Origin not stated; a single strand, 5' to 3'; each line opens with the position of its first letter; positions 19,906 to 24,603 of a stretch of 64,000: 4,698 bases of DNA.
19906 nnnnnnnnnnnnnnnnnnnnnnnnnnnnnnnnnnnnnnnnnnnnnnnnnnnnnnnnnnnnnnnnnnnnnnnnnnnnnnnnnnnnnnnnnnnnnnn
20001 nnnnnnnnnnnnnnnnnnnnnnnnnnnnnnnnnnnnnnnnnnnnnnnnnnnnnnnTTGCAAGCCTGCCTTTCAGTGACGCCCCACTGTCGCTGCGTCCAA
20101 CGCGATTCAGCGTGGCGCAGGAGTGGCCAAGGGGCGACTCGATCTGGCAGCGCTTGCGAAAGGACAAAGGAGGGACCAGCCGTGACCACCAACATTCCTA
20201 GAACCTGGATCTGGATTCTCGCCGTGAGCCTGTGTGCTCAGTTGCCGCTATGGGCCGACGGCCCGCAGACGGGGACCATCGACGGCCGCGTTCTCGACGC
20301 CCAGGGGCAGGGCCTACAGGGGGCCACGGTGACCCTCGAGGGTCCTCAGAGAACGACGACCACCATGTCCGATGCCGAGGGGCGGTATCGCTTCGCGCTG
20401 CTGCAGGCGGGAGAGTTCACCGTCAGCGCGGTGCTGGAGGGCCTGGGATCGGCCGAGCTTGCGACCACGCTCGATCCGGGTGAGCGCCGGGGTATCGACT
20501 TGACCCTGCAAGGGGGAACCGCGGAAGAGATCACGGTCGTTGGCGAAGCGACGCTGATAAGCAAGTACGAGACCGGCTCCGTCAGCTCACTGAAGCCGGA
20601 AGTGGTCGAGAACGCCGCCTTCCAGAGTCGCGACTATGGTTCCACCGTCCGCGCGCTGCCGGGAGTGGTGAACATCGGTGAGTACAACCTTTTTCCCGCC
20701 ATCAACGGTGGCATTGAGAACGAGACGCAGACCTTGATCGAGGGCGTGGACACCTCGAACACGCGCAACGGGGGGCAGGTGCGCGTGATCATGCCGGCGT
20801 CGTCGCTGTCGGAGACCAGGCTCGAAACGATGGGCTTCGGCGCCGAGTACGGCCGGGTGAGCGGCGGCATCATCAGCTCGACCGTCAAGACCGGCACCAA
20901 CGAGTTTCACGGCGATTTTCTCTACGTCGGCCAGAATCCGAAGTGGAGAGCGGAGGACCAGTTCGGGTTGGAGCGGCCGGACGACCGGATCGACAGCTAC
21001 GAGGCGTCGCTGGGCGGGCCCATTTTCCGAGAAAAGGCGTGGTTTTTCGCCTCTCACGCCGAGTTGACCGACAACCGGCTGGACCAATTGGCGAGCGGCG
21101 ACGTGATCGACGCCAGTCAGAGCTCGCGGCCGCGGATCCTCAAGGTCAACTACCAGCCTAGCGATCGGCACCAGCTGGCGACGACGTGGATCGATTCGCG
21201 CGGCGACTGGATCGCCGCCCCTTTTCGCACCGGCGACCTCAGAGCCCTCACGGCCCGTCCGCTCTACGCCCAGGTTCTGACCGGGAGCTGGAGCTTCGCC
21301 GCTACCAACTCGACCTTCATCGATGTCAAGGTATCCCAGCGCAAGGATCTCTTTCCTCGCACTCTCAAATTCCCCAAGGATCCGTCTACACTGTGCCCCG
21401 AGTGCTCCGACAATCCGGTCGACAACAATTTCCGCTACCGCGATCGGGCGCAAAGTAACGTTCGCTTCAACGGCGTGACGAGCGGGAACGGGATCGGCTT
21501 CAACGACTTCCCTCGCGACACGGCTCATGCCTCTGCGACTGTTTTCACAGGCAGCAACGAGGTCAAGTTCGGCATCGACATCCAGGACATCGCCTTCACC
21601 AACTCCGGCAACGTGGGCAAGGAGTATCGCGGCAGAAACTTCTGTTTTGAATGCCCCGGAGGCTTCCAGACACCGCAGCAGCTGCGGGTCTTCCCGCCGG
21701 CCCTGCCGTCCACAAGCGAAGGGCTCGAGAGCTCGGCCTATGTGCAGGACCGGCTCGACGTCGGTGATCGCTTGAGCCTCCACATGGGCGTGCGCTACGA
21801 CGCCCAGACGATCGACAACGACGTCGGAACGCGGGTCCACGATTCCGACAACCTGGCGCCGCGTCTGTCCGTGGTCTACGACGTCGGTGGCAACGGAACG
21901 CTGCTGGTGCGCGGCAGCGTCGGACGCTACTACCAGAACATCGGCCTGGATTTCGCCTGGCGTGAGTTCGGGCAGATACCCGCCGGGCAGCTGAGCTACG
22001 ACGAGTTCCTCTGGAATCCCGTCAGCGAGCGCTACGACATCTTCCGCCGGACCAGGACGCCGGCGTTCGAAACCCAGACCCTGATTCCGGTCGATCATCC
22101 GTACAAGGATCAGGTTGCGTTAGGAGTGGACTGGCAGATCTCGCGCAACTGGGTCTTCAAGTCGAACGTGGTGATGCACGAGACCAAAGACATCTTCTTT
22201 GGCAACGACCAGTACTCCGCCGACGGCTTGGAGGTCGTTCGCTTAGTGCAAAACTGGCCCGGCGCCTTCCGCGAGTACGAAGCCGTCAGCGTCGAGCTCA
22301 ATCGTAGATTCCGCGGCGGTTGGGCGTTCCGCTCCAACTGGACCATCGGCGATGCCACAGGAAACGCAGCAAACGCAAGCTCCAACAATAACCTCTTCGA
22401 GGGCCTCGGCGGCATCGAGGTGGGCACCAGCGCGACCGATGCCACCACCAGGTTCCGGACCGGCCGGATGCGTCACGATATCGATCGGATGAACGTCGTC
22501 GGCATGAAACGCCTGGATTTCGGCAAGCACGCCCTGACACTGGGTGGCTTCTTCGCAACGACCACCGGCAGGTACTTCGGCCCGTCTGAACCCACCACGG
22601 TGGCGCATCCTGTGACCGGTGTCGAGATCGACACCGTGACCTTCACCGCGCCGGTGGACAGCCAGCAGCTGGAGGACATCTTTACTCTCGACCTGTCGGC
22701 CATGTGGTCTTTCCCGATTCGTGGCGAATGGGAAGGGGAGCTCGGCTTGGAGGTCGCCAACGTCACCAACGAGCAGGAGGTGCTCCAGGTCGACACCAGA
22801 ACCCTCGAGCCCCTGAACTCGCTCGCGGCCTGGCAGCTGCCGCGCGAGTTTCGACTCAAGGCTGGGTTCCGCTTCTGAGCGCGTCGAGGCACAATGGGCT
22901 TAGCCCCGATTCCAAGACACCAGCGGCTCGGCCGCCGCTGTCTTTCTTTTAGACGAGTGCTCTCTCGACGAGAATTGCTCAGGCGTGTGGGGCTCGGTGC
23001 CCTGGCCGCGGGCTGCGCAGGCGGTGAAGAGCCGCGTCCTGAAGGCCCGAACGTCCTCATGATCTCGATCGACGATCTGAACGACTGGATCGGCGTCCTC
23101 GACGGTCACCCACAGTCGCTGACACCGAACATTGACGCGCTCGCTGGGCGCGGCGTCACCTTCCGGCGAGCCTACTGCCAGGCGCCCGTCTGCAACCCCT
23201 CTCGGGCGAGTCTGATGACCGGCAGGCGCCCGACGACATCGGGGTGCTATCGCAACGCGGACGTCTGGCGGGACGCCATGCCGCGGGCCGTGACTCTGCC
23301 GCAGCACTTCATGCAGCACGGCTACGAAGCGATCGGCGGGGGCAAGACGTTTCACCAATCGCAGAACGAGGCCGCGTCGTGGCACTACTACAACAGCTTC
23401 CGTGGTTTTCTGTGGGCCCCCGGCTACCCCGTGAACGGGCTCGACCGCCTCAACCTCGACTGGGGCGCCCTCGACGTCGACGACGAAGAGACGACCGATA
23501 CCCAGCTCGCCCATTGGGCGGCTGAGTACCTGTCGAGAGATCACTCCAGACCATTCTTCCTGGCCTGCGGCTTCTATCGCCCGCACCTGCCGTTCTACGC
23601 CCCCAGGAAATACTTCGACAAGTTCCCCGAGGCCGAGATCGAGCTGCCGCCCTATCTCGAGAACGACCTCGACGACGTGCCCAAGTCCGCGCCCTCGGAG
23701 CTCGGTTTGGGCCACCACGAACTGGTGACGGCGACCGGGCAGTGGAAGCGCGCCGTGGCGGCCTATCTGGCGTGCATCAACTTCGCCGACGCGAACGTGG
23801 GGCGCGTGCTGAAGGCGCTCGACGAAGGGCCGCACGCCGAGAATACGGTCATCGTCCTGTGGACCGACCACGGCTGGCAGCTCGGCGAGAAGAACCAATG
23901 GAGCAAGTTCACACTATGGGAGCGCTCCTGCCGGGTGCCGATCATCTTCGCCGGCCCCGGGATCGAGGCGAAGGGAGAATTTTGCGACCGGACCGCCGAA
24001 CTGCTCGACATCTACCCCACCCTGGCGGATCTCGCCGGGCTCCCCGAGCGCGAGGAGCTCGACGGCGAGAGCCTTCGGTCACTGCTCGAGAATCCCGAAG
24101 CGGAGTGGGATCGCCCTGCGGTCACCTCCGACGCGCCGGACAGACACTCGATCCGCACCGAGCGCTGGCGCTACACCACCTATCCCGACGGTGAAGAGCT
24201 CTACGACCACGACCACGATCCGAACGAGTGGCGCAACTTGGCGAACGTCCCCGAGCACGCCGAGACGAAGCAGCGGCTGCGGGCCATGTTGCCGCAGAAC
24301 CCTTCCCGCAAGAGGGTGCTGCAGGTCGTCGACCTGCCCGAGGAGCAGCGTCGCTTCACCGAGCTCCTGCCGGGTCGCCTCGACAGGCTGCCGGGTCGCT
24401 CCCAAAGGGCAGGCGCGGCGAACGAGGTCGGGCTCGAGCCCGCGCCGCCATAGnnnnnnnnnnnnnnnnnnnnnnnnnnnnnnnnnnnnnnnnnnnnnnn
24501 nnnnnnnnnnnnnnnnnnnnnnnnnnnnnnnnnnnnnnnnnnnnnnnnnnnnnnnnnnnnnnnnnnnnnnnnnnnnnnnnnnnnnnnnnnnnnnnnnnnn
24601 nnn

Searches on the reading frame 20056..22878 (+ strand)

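Call 60: search_protein_families(library=pfam, proteins=[window:20056-22878:+], max_evalue=0.0001)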
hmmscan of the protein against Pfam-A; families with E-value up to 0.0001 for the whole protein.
window:20056-22878:+ (940 aa): 6 families
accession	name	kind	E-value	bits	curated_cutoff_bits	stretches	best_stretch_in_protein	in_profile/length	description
PF25183.1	OMP_b-brl_4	-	1.6e-27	96.8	30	3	277-341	2-69/838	Outer membrane beta barrel domain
PF13620.12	CarboxypepD_reg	-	5.3e-16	59.2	32.3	1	74-152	1-82/82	Carboxypeptidase regulatory-like domain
PF00593.30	TonB_dep_Rec_b-barrel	-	7.9e-12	46.2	27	1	454-634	79-251/436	TonB dependent receptor-like, beta-barrel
PF13715.12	CarbopepD_reg_2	-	2.2e-07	31.2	32.2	1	75-152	1-77/88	CarboxypepD_reg-like domain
PF02369.22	Big_1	-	1.8e-06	28.4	34.9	1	66-132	12-85/93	Bacterial Ig-like domain (group 1)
PF17210.9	SdrD_B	-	4e-06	27.4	29.7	1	80-146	17-82/112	SdrD B-like domain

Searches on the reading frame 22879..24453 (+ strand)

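Call 60: search_protein_families(library=pfam, proteins=[window:22879-24453:+], max_evalue=0.0001)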
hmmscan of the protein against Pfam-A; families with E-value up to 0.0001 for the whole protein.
window:22879-24453:+ (524 aa): 3 families
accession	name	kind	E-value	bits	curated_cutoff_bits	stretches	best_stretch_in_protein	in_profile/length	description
PF00884.28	Sulfatase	-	1.7e-44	152.8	25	1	57-387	1-300/301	Sulfatase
PF16347.10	SGSH_C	-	7.1e-14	52.7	29.3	1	336-472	1-149/154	N-sulphoglucosamine sulphohydrolase, C-terminal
PF01663.27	Phosphodiest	-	2e-08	34.7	23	0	59-129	1-68/342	Type I phosphodiesterase / nucleotide pyrophosphatase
